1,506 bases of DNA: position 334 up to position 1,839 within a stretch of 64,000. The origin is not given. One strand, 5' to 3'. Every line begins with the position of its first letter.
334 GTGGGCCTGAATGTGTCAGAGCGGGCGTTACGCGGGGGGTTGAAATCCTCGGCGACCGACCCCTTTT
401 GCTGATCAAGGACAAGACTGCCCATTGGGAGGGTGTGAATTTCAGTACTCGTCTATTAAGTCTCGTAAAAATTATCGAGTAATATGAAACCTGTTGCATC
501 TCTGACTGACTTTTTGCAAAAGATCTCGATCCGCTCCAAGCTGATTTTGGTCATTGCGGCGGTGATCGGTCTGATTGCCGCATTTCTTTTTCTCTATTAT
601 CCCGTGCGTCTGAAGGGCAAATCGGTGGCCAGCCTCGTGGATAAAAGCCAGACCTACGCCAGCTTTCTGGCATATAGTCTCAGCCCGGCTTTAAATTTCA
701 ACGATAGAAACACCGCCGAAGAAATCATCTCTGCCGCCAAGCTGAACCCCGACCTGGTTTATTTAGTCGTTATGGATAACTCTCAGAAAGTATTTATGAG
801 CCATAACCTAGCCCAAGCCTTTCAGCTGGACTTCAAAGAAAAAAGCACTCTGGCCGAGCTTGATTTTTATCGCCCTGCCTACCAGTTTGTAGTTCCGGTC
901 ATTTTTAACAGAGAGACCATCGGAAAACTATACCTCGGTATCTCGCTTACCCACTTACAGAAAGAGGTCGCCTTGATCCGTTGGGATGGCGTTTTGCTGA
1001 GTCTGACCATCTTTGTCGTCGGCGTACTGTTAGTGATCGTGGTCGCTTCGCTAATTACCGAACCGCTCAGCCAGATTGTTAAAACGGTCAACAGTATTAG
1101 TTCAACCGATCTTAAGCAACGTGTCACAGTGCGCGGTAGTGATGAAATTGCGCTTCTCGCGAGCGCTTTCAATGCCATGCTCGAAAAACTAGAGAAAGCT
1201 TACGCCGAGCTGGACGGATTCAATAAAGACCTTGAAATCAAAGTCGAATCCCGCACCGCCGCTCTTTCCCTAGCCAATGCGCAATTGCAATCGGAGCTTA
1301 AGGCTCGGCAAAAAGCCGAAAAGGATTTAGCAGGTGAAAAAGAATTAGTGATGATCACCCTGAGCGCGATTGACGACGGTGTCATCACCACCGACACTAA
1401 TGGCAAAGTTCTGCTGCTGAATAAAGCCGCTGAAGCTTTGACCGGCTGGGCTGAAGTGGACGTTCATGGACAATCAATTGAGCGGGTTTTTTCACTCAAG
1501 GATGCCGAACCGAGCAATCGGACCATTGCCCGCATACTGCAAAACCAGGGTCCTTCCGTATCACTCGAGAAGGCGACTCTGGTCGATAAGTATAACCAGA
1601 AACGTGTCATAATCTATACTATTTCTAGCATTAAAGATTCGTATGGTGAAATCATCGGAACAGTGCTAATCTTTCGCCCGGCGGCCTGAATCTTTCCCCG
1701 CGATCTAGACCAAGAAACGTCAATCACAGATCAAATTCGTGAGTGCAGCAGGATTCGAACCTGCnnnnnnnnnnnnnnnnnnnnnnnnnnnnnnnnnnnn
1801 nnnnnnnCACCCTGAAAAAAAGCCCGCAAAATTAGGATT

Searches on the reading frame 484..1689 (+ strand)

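Call 36: search_protein_families(library=pfam, proteins=[window:484-1689:+], max_evalue=0.0001)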
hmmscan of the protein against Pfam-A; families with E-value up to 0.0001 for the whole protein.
window:484-1689:+ (401 aa): 6 families
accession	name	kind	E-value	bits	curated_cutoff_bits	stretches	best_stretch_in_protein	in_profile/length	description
PF00672.30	HAMP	-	3.5e-14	53.3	25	1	187-237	2-52/53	HAMP domain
PF17152.10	CHASE8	-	2e-12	47.7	27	1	52-151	6-101/102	Periplasmic sensor domain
PF00989.32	PAS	-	3.9e-11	43.4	22.6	1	293-399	7-112/113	PAS fold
PF13426.13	PAS_9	-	5.9e-09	36.6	27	1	297-398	1-99/103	PAS domain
PF08448.16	PAS_4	-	1.9e-08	34.9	23.1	1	293-398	1-103/110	PAS fold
PF13188.13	PAS_8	-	8.6e-05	22.7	21.8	0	295-342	9-53/65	PAS domain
